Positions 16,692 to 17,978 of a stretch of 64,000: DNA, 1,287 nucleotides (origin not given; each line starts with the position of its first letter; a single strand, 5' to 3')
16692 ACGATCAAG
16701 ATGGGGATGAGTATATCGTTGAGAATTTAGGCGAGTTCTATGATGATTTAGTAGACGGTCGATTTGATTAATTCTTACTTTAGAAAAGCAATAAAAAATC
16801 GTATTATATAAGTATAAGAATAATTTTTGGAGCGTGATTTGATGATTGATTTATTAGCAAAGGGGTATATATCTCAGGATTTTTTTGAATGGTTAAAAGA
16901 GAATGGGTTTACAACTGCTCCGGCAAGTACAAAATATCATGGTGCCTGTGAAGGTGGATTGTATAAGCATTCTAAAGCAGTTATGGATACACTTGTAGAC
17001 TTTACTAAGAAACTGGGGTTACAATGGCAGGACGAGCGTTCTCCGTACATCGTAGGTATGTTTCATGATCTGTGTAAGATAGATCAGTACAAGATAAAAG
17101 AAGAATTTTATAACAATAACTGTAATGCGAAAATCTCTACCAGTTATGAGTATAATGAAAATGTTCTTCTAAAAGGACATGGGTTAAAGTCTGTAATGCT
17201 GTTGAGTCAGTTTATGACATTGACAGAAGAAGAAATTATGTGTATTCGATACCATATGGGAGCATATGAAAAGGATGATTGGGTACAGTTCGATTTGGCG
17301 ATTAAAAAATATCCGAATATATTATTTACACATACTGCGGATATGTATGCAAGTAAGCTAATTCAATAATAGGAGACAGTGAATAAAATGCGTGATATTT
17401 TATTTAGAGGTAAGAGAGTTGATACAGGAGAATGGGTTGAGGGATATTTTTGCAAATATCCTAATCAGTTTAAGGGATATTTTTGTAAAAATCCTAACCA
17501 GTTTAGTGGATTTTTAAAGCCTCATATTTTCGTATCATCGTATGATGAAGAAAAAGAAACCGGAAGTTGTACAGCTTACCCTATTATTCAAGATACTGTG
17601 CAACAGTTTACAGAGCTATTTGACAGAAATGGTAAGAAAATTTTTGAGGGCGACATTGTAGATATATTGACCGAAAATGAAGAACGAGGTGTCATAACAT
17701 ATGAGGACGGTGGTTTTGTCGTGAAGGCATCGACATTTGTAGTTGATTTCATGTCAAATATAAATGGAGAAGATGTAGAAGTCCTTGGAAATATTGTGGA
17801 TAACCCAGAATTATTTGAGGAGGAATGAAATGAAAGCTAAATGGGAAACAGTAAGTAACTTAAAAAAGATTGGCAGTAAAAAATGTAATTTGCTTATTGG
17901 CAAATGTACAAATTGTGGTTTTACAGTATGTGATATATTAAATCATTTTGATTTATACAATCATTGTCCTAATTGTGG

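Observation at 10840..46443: Phage sigma factor and a three-copy bipartite promoter motif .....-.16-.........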

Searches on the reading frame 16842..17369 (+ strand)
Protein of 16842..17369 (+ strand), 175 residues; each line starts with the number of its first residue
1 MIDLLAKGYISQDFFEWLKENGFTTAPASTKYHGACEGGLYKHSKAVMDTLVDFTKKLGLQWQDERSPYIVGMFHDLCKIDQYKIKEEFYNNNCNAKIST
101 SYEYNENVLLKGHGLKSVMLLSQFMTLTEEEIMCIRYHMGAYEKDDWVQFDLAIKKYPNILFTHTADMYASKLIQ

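Call 70: search_protein_families(library=pfam, proteins=[window:16842-17369:+], max_evalue=0.001)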
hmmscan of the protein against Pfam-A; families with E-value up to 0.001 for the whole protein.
window:16842-17369:+ (175 aa): 0 families

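Call 80: search_protein_families(library=phrogs, proteins=[window:16842-17369:+], max_evalue=0.001)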
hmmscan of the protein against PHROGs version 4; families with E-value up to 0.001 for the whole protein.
window:16842-17369:+ (175 aa): 2 families
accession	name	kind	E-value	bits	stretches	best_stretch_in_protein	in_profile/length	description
phrog_28876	-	other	1.8e-34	120.3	1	13-172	23-191/435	metal-dependent phosphohydrolase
phrog_5889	-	unknown function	1.4e-33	117.3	1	12-172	35-194/242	-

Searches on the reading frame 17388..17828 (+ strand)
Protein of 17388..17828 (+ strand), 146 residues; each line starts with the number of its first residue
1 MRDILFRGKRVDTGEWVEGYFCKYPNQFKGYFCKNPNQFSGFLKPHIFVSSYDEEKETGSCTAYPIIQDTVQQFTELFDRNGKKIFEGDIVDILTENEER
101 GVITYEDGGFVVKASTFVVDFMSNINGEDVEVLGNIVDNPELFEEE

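Call 70: search_protein_families(library=pfam, proteins=[window:17388-17828:+], max_evalue=0.001)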
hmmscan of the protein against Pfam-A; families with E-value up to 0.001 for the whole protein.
window:17388-17828:+ (146 aa): 1 family
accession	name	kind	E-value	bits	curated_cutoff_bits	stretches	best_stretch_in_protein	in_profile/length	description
PF09643.15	YopX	-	5.3e-16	59.2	22.4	1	56-144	34-128/128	YopX protein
